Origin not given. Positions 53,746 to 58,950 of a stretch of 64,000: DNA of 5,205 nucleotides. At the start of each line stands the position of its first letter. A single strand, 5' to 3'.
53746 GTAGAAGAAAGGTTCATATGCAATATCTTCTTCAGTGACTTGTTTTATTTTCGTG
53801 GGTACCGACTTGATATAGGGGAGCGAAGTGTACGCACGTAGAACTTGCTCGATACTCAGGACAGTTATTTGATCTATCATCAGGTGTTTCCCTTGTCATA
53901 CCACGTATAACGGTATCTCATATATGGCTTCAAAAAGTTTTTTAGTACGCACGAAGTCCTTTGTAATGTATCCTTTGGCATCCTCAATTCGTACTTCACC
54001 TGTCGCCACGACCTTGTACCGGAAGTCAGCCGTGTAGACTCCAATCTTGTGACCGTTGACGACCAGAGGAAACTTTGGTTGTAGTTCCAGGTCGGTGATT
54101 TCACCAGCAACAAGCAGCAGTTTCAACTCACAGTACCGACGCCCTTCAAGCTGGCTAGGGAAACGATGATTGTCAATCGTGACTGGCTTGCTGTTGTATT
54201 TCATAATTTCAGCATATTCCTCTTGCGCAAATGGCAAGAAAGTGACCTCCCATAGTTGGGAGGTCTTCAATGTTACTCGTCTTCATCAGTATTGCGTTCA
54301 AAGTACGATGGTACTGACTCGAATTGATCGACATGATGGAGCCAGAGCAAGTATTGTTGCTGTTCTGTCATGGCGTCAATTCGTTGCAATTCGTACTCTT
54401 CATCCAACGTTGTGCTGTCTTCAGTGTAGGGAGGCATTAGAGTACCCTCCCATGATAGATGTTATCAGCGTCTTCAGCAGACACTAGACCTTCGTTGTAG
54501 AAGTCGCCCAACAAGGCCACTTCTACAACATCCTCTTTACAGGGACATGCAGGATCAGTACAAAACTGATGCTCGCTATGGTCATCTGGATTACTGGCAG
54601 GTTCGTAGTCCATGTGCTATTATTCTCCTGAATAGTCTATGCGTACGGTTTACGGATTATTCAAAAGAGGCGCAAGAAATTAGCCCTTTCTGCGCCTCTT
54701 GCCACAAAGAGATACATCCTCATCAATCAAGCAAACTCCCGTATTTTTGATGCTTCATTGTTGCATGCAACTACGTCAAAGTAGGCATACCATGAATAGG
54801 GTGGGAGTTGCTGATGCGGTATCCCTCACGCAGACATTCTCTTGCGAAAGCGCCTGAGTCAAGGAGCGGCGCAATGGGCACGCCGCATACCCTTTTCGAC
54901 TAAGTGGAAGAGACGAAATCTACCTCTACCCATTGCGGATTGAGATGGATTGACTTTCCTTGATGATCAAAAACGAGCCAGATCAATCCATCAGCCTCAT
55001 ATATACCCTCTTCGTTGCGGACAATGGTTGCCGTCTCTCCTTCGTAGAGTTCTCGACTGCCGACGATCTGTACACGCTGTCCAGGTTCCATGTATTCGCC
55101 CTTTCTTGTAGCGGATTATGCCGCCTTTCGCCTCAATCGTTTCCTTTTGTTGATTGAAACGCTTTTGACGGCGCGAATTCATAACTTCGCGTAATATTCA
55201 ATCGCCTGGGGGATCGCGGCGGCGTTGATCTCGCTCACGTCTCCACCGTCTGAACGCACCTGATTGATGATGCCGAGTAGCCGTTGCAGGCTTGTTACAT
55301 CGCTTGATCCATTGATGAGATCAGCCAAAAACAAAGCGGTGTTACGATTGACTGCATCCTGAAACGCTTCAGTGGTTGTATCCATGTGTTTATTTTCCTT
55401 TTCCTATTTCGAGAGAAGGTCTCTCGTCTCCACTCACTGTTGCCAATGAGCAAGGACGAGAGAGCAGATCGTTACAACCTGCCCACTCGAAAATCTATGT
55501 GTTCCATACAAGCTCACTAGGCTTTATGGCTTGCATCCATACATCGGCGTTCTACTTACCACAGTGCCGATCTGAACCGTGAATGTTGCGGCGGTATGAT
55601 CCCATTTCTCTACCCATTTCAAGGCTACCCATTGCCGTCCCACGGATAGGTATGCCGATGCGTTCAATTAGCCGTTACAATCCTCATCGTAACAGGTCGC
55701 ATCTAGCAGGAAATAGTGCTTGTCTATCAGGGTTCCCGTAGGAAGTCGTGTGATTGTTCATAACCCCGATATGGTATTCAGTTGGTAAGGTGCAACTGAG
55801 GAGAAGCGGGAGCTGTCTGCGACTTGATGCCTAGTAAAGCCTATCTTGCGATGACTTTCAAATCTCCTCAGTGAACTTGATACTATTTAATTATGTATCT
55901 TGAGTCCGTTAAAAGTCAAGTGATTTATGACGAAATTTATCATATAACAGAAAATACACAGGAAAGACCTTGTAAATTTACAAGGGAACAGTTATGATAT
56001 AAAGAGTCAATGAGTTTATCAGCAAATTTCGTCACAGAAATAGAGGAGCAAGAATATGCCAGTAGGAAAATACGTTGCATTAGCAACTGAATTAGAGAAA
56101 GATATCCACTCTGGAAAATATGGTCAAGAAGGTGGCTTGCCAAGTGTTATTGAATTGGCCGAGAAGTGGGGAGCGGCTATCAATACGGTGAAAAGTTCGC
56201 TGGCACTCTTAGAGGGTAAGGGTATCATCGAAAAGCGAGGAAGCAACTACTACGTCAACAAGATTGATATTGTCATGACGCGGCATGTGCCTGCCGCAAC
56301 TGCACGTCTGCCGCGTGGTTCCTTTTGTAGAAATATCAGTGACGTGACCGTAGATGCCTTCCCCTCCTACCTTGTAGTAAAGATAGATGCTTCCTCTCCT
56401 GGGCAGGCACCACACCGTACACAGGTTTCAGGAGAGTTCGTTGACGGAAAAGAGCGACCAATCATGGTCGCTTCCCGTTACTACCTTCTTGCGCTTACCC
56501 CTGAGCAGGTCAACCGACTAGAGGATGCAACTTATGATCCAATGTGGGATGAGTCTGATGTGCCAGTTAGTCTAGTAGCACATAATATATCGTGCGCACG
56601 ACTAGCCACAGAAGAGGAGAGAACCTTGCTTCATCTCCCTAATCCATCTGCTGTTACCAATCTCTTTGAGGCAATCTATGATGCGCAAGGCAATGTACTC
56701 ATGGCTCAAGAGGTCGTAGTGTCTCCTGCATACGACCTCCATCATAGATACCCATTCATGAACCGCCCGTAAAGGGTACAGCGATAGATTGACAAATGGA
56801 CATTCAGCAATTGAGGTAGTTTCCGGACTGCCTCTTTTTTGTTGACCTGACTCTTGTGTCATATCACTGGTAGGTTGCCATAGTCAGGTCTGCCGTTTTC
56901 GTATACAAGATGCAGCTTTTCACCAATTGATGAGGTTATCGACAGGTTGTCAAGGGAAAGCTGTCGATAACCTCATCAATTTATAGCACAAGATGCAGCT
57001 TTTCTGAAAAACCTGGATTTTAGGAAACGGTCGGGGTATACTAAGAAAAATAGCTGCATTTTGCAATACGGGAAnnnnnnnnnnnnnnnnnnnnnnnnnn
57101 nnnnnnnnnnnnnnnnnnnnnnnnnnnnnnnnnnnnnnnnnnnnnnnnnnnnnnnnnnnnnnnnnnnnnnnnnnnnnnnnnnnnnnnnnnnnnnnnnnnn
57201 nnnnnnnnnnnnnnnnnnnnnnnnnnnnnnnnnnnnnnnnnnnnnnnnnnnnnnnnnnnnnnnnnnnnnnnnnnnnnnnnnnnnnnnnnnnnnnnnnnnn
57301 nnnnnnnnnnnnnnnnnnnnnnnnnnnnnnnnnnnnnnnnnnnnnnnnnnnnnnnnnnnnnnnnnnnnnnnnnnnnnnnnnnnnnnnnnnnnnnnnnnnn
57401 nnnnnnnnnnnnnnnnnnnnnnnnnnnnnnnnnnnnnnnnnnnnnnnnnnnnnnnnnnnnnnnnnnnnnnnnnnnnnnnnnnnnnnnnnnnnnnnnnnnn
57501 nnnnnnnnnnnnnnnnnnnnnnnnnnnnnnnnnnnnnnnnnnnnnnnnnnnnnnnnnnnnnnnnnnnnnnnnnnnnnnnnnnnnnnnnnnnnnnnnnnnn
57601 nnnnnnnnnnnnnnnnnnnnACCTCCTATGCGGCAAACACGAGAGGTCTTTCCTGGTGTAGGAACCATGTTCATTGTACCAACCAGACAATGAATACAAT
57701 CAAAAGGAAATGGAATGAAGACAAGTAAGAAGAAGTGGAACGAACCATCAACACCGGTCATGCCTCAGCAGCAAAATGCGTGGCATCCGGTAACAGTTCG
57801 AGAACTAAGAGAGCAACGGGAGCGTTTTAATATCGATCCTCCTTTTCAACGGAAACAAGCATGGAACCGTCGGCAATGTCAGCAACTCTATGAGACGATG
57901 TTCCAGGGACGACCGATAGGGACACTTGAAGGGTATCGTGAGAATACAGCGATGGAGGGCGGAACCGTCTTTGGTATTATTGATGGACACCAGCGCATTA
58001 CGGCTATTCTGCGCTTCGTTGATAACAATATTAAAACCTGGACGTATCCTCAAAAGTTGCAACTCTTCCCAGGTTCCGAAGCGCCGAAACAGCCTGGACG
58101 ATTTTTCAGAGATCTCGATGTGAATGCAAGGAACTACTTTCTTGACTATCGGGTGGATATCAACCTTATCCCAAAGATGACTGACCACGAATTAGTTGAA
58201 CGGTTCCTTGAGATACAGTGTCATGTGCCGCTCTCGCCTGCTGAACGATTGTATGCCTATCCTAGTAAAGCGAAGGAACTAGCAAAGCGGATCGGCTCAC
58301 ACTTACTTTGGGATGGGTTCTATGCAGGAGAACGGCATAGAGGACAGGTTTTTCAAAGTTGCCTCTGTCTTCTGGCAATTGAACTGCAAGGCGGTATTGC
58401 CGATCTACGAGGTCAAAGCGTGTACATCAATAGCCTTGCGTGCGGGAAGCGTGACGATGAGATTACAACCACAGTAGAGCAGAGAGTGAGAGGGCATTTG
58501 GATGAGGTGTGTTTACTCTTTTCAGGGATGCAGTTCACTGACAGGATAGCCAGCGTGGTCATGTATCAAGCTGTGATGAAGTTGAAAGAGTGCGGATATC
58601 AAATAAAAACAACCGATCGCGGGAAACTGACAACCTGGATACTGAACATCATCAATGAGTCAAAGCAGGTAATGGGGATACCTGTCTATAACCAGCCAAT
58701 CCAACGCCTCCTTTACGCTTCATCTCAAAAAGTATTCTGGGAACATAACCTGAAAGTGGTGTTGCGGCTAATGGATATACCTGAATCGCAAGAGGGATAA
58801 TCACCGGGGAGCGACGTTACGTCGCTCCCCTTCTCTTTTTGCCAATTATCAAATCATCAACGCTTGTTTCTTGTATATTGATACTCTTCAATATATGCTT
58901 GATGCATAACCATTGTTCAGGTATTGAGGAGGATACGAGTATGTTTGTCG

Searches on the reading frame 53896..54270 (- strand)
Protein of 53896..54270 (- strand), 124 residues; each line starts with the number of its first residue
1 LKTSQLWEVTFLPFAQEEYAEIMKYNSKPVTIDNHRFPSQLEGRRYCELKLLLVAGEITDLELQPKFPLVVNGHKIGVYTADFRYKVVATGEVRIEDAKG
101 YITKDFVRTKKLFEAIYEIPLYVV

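Call 78: search_protein_families(library=phrogs, proteins=[window:53896-54270:-], max_evalue=0.001)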
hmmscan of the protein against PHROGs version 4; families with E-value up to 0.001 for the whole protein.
window:53896-54270:- (124 aa): 2 families
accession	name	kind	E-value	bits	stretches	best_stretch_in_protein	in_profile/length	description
phrog_190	-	DNA, RNA and nucleotide metabolism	3.5e-28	99.9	1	23-123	176-280/338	Holliday junction resolvase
phrog_32087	-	unknown function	0.00076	20.8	0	79-119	19-62/67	-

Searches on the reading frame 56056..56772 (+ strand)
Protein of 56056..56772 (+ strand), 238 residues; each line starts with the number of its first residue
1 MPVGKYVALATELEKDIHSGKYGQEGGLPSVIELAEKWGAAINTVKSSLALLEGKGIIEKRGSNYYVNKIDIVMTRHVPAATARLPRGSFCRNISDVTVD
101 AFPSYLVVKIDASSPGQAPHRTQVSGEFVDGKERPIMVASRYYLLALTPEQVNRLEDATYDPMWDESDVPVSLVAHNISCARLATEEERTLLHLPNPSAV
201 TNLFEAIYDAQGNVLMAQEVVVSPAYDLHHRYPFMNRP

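Call 42: search_protein_families(library=phrogs, proteins=[window:56056-56772:+], max_evalue=0.001)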
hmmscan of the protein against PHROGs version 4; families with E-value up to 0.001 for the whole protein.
window:56056-56772:+ (238 aa): 2 families
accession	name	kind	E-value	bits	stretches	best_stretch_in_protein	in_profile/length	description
phrog_10724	-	unknown function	1.1e-09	39.1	1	5-71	8-75/253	-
phrog_9285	-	unknown function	1.4e-07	31.8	1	6-61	29-84/466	-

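Call 43: search_protein_families(library=pfam, proteins=[window:56056-56772:+], max_evalue=0.01)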
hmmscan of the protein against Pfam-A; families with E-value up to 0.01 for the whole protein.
window:56056-56772:+ (238 aa): 1 family
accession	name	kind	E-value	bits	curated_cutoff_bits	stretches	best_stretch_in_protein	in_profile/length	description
PF00392.27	GntR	-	1.3e-07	31.6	27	1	6-61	2-57/64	Bacterial regulatory proteins, gntR family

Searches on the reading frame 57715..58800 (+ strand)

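Call 42: search_protein_families(library=phrogs, proteins=[window:57715-58800:+], max_evalue=0.001)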
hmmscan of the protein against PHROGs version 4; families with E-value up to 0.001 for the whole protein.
window:57715-58800:+ (361 aa): 3 families
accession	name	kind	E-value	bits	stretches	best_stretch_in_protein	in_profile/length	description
phrog_1583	-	unknown function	1.5e-15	57.8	1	14-165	12-154/417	-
phrog_2598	-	unknown function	1e-12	48.8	1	28-162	34-157/352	-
phrog_26759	-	unknown function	0.00052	19.4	1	42-168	27-156/593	-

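Call 43: search_protein_families(library=pfam, proteins=[window:57715-58800:+], max_evalue=0.01)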
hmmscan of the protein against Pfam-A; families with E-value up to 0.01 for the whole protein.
window:57715-58800:+ (361 aa): 1 family
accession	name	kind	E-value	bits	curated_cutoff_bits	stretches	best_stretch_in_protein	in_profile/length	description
PF03235.19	GmrSD_N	-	1.9e-14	54.7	33.2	1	31-146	4-110/199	GmrSD restriction endonuclease, N-terminal domain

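Call 74: search_protein_families(library=padloc, proteins=[window:57715-58800:+], max_evalue=0.001)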
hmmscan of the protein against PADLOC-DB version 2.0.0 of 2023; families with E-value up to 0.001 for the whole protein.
window:57715-58800:+ (361 aa): 3 families
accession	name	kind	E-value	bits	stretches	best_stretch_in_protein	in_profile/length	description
PDLC03877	NsnA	-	6.5e-14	50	1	26-161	51-176/385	-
PDLC04027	PD-T4-2_A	-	2.9e-06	24.6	1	34-110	48-118/363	-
PDLC04151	HEC-05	-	0.00035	17.4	0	25-71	25-72/600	-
